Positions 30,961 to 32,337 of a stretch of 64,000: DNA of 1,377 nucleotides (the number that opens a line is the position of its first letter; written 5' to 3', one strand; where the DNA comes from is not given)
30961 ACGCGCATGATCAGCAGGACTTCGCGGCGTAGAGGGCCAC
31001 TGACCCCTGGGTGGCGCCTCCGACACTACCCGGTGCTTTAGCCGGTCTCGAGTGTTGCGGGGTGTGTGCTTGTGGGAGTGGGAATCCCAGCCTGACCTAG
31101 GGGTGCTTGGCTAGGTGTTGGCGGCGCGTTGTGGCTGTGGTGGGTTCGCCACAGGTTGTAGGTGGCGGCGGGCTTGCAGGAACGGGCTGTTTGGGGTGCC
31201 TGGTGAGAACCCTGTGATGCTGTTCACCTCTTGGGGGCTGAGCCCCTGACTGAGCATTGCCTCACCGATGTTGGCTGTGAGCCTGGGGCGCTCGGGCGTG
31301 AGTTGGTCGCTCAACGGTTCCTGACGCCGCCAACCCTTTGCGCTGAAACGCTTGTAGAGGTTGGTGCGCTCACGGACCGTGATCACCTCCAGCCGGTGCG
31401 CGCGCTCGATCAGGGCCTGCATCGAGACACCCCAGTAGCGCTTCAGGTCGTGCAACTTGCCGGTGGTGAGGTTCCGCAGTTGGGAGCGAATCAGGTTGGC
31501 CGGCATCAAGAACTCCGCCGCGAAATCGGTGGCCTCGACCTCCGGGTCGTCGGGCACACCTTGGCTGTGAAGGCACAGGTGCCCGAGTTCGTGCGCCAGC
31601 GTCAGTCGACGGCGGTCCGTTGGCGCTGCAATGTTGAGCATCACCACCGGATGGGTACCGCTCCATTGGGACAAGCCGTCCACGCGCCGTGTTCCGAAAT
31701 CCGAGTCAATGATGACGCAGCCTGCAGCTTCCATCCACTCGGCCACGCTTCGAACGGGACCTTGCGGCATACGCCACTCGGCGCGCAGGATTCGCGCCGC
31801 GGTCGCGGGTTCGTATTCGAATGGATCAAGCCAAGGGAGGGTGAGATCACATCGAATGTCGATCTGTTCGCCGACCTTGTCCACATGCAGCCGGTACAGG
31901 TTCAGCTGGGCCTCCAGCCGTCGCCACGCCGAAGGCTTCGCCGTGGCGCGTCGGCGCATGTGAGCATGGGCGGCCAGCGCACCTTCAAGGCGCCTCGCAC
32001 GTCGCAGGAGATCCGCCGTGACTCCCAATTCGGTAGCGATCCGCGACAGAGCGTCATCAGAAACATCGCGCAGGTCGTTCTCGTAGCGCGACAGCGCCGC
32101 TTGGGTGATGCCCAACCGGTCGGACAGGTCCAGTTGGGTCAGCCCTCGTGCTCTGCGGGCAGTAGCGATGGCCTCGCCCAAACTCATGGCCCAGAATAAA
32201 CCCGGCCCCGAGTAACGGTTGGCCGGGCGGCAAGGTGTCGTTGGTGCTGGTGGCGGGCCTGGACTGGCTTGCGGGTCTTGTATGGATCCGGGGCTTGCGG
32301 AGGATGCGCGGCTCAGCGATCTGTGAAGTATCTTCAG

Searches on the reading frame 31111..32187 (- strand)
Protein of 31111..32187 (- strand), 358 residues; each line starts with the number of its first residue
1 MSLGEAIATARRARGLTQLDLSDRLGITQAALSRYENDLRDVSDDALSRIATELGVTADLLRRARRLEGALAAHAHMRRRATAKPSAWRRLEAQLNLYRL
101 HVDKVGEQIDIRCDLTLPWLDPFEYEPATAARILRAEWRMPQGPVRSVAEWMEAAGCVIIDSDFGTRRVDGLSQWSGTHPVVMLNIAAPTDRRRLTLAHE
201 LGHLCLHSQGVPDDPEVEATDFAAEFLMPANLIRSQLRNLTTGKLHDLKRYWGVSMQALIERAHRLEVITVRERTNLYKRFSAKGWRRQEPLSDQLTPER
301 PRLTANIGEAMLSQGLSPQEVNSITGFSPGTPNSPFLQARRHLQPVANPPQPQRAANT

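Call 3: search_protein_families(library=pfam, proteins=[window:31111-32187:-], max_evalue=0.01)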
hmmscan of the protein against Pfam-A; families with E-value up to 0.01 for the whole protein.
window:31111-32187:- (358 aa): 7 families
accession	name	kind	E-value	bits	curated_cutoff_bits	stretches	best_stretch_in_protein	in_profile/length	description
PF06114.19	Peptidase_M78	-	2.2e-19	69.9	22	1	153-263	2-122/123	IrrE N-terminal-like domain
PF01381.28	HTH_3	-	6.8e-14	52.1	23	1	7-61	1-55/55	Helix-turn-helix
PF13560.12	HTH_31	-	7.8e-09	36.2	27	1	3-63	2-63/64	Helix-turn-helix domain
PF12844.13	HTH_19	-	2.4e-07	31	30.2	1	4-61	1-58/64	Helix-turn-helix domain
PF13744.12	HTH_37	-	2.2e-06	27.8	27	1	2-59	18-76/80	Helix-turn-helix domain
PF13443.12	HTH_26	-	4.8e-05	24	22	1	13-57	8-53/63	Cro/C1-type HTH DNA-binding domain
PF22495.2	HTH_92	-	0.0036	17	27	1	10-38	3-31/45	RsaL-like HTH domain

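Call 4: search_protein_families(library=padloc, proteins=[window:31111-32187:-], max_evalue=0.01)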
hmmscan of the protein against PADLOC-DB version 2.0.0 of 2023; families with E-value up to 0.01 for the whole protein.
window:31111-32187:- (358 aa): 23 families
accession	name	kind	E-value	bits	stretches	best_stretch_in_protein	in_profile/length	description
PDLC03949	RmrA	-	1.8e-51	173.1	1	7-322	7-319/363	-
PDLC03951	RmrA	-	4.4e-51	172.1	1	6-314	12-333/400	-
PDLC03948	RmrA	-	3.1e-49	165.9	1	5-312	11-335/397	-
PDLC03955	RmrA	-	6.1e-49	165.2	1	5-321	23-342/371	-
PDLC03954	RmrA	-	1.4e-47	160.4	1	5-326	13-351/380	-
PDLC03947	RmrA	-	1.4e-46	157.1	1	3-305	12-329/383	-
PDLC03952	RmrA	-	1.9e-44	150.1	1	6-328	26-367/395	-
PDLC03956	RmrA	-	3.7e-44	149.4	1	5-316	11-336/399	-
PDLC03953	RmrA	-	2.5e-43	146.7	1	3-306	6-321/373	-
PDLC03944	RmrA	-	1.3e-38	131.1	1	4-303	8-320/384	-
PDLC03946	RmrA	-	1.5e-36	123.9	1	7-310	7-309/357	-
PDLC03945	RmrA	-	1.4e-29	101.4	1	152-315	166-342/394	-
PDLC03950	RmrA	-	5.1e-28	96.1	1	7-292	7-304/369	-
PDLC03943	RmrA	-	4.4e-24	83.2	1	8-306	8-312/370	-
PDLC04141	capP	-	4.9e-15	53.7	1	167-265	41-152/242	capP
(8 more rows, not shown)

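Call 5: search_protein_families(library=ncbifam, proteins=[window:31111-32187:-], max_evalue=0.01)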
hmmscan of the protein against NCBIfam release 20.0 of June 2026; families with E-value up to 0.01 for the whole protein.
window:31111-32187:- (358 aa): 8 families
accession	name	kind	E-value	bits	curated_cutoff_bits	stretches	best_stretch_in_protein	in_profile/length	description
NF052239.1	antitox_spr1629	equivalog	6.2e-31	107.8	335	1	133-315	148-342/377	spr1629 family repressor/antitoxin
NF041951.1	phage_RstR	subfamily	2e-10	40.9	80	1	1-65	1-65/108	RstR family transcriptional repressor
NF041575.1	antitoxPezA_Strep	equivalog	6.4e-07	29.5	290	1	3-56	2-55/158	type II toxin-antitoxin system antitoxin PezA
TIGR03070.1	couple_hipB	subfamily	4e-06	26.7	71.65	1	3-56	3-56/58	type II toxin-antitoxin system Y4mF family antitoxin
NF047948.1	male_kill_WMK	equivalog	6.5e-06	25.8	300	1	4-61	7-65/300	WO male-killing family protein Wmk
TIGR03830.1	CxxCG_CxxCG_HTH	subfamily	6.7e-05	22.7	61.8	1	4-38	67-101/127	type II TA system antitoxin MqsA family protein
NF007271.0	PRK09726.1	equivalog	0.00011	22.1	79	1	3-60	13-70/88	type II toxin-antitoxin system antitoxin HipB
NF038139.1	Reg_Aceta_RamB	equivalog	0.00077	18.2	700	1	4-62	4-62/465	acetate metabolism transcriptional regulator RamB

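Call 17: list_cluster_members(proteins=[P0001, window:31111-32187:-, window:32356-32682:+, window:32669-33919:+, window:34120-35067:-, window:34120-34992:-, window:33953-34123:-, window:35162-36025:-, window:36022-36438:-])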
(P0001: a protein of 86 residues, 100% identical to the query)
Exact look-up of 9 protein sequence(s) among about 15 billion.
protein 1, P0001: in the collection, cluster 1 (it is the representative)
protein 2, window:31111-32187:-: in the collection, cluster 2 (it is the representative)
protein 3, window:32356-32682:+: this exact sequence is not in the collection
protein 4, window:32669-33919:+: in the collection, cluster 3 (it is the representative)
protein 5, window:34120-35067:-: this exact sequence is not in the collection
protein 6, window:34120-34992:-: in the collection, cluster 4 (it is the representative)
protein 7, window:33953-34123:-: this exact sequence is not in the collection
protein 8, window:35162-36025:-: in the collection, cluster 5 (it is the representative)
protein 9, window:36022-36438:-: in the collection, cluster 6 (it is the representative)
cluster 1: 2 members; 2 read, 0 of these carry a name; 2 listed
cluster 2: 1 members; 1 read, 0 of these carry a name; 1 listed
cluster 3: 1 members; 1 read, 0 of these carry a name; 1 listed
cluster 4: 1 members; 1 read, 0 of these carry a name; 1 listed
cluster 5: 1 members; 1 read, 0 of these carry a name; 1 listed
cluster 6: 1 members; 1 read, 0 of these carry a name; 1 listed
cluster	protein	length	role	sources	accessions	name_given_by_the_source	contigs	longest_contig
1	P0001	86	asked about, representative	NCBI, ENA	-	-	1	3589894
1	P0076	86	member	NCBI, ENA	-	-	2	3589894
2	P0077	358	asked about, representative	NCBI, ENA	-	-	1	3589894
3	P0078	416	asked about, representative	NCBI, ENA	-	-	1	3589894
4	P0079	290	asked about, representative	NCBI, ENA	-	-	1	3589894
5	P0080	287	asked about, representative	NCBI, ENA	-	-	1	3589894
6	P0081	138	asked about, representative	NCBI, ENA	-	-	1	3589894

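Call 31: find_homologous_proteins(query=window:31111-32187:-, max_evalue=1e-10)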
Query window:31111-32187:- (358 aa): 1028 proteins with E <= 1e-10 among 8000 candidates; the best 120 are listed.
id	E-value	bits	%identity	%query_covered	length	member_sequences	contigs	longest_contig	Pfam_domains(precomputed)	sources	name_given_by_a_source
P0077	4.5e-236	800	100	100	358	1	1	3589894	PF13744.13,PF12844.14,PF01381.29,PF06114.20,PF13560.13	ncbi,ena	-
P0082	1.2e-196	671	73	59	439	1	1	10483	PF13744.13,PF12844.14,PF01381.29,PF06114.20,PF13560.13,PF20573.5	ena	-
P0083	1.6e-161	555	71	97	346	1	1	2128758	PF13744.13,PF12844.14,PF01381.29,PF06114.20,PF13560.13,PF13443.13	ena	-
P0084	2.7e-160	551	71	96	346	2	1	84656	PF13744.13,PF12844.14,PF01381.29,PF06114.20,PF13560.13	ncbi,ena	-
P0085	1.6e-159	549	72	94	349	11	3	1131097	PF13744.13,PF12844.14,PF01381.29,PF06114.20,PF13560.13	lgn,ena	-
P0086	3.5e-158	544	70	97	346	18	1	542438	PF13744.13,PF12844.14,PF01381.29,PF06114.20,PF13560.13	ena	-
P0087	7.2e-158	543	71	94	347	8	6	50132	PF13744.13,PF12844.14,PF01381.29,PF06114.20,PF13560.13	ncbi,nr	ncbi:MAG: ImmA/IrrE family metallo-endopeptidase [Acidimicrobiaceae bacterium]|nr:ImmA/IrrE family m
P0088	3.6e-157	541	69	94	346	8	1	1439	PF13744.13,PF12844.14,PF01381.29,PF06114.20,PF13560.13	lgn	-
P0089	7.3e-157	540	70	97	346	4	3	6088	PF13744.13,PF12844.14,PF01381.29,PF06114.20,PF13560.13,PF13443.13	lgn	-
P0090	1.3e-156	539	69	97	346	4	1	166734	PF12844.14,PF01381.29,PF06114.20,PF13560.13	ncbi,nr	ncbi:MAG: XRE family transcriptional regulator [Acidimicrobiaceae bacterium]|nr:XRE family transcrip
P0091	2.0e-156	538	68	99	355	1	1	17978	PF13744.13,PF12844.14,PF01381.29,PF12802.14,PF06114.20,PF13560.13,PF13443.13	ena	-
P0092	4.2e-156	537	69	97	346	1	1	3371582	PF12844.14,PF01381.29,PF06114.20,PF13560.13,PF13443.13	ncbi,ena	-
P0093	1.4e-155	536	70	94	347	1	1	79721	PF12844.14,PF01381.29,PF06114.20,PF13560.13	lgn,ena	-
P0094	1.6e-155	535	69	96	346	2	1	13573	PF13744.13,PF12844.14,PF01381.29,PF06114.20,PF13560.13,PF13443.13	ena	-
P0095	2.4e-155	535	69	97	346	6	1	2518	PF13744.13,PF12844.14,PF01381.29,PF06114.20,PF13560.13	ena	-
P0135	1.1e-128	447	60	96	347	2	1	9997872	PF12844.14,PF01381.29,PF06114.20,PF13560.13,PF13443.13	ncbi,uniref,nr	ncbi:XRE family transcriptional regulator [Lentzea guizhouensis]|uniref:XRE family transcriptional r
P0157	1.6e-126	440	59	97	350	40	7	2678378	PF12844.14,PF01381.29,PF06114.20,PF13560.13,PF13443.13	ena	-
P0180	3.5e-125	436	57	96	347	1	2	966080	PF12844.14,PF01381.29,PF06114.20,PF13560.13,PF13443.13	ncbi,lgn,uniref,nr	ncbi:XRE family transcriptional regulator [Streptomyces rimosus]|uniref:helix-turn-helix domain-cont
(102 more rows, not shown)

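Call 32: find_encoding_contigs(protein=P0087, flank=5000, max_places=6)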
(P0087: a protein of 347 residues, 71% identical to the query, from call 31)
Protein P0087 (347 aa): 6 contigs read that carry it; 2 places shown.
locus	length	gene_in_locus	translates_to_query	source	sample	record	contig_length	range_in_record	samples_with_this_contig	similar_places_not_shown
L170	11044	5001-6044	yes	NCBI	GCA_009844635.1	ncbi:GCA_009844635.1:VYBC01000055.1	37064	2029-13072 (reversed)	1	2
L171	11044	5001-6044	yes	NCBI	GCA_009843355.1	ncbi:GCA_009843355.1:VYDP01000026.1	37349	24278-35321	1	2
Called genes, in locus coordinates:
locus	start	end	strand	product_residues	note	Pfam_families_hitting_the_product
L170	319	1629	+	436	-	PF01979:Amidohydro_1, PF07969:Amidohydro_3 (weak)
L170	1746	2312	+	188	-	PF06559:DCD_N, PF22769:DCD, PF22569:DCD_C, PF00692:dUTPase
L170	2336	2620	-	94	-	PF06781:CrgA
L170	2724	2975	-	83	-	-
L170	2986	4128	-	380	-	PF00108:Thiolase_N, PF02803:Thiolase_C (weak)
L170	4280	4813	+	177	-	PF07681:DoxX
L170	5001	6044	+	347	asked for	PF01381:HTH_3, PF12844:HTH_19 (weak), PF13560:HTH_31, PF13744:HTH_37 (faint), PF06114:Peptidase_M78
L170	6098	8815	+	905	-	PF00311:PEPcase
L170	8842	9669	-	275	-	PF03724:META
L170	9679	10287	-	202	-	PF02245:Pur_DNA_glyco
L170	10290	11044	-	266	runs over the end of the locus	PF09619:YscW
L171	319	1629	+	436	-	PF01979:Amidohydro_1, PF07969:Amidohydro_3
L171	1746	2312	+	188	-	PF06559:DCD_N, PF22769:DCD, PF22569:DCD_C, PF00692:dUTPase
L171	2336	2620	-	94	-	PF06781:CrgA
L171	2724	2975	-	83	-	-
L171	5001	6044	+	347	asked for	PF01381:HTH_3, PF12844:HTH_19 (weak), PF13560:HTH_31, PF13744:HTH_37 (faint), PF06114:Peptidase_M78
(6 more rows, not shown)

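Call 33: find_encoding_contigs(protein=P0135, flank=5000, max_places=3)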
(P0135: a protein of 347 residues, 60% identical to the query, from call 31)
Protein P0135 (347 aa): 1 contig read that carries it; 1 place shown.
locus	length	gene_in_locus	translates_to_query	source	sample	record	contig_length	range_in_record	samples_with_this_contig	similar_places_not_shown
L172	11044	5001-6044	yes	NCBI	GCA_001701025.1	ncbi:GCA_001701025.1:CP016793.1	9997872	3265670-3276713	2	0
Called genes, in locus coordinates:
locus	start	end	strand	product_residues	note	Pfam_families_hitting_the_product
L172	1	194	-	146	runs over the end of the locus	PF12680:SnoaL_2, PF14534:DUF4440 (weak)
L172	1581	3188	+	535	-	PF00078:RVT_1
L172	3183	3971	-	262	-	PF18167:Sa_NUDIX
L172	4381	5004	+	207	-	-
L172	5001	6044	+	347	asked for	PF01381:HTH_3, PF12844:HTH_19, PF13443:HTH_26 (weak), PF13560:HTH_31, PF06114:Peptidase_M78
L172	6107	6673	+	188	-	PF01966:HD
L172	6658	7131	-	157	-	PF00293:NUDIX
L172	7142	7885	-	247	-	PF19319:DUF5919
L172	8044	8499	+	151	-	-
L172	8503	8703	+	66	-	-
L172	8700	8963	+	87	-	-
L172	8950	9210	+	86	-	-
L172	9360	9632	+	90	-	-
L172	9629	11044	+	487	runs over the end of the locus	PF01580:FtsK_SpoIIIE (weak)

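Call 34: find_encoding_contigs(protein=P0083, flank=5000, max_places=3)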
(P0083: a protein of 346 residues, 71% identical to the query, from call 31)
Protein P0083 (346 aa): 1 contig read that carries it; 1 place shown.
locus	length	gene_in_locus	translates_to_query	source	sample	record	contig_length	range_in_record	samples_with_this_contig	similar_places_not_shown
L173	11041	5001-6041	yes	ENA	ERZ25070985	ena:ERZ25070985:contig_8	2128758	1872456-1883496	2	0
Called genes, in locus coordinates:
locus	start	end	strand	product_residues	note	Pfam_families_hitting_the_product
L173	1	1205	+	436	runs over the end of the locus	PF01979:Amidohydro_1, PF07969:Amidohydro_3 (weak)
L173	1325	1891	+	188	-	PF06559:DCD_N, PF22769:DCD, PF22569:DCD_C, PF00692:dUTPase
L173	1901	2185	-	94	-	PF06781:CrgA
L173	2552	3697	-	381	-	PF00108:Thiolase_N, PF02803:Thiolase_C (weak)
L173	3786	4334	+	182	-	PF07681:DoxX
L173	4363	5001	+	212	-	-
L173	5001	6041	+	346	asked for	PF01381:HTH_3, PF12844:HTH_19, PF13443:HTH_26 (weak), PF13560:HTH_31, PF13744:HTH_37 (faint), PF06114:Peptidase_M78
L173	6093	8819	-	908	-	PF00311:PEPcase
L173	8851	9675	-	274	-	PF03724:META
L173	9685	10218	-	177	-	PF02245:Pur_DNA_glyco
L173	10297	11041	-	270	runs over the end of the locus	PF09619:YscW, PF27154:ORF11_beta (weak)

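Call 35: search_protein_families(library=padloc, proteins=[L173:4363-5001:+, L172:4381-5004:+, L172:6107-6673:+], max_evalue=0.01)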
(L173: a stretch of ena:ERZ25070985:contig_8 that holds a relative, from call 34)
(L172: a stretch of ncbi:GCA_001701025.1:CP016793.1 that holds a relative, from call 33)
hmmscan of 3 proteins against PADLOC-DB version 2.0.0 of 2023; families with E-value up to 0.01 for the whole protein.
L173:4363-5001:+ (212 aa): 0 families

L172:4381-5004:+ (207 aa): 0 families

L172:6107-6673:+ (188 aa): 1 family
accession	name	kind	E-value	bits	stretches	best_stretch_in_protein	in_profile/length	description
PDLC00940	Cas3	-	0.0076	14.4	0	24-58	3-43/178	CRISPR-associated endonuclease Cas3-HD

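Call 57: search_solved_structures(query=window:31111-32187:-, max_evalue=0.01, show_alignments=1)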
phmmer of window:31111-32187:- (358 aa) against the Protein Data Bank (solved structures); distinct sequences matched with E-value up to 0.01: 4.
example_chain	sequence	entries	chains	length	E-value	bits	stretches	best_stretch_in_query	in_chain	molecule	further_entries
7t8i_A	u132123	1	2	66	1.8e-05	27.2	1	1-61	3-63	Phage element (ICEBs1)transcriptional regulator (Xre family)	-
3kxa_A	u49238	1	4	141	0.00038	22.8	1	4-63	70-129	Putative uncharacterized protein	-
8tac_A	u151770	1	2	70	0.00039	22.8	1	3-57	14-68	DBP48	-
2p5t_A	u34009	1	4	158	0.0033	19.7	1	3-57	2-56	Putative transcriptional regulator PezA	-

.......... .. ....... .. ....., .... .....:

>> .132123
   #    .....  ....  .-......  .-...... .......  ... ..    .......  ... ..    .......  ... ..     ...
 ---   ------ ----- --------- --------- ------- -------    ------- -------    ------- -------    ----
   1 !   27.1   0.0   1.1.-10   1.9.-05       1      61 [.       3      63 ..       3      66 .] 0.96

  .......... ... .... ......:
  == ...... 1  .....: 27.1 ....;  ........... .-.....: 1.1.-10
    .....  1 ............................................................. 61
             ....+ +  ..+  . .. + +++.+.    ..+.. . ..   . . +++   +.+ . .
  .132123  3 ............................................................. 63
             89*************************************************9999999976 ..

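Call 66: search_protein_families(library=pfam, proteins=[L173:4363-5001:+, L172:4381-5004:+, L009:9043-9585:-], max_evalue=0.01)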
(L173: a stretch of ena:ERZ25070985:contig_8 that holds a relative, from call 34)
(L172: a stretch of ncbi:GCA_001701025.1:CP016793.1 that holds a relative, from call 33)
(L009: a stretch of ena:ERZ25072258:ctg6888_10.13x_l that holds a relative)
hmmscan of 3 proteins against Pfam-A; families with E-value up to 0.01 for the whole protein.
L173:4363-5001:+ (212 aa): 0 families

L172:4381-5004:+ (207 aa): 0 families

L009:9043-9585:- (180 aa): 0 families

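Call 68: search_protein_families(library=padloc, proteins=[L009:9043-9585:-], max_evalue=0.01)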
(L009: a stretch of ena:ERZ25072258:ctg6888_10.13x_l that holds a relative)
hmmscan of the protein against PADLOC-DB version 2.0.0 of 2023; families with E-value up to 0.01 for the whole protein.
L009:9043-9585:- (180 aa): 0 families
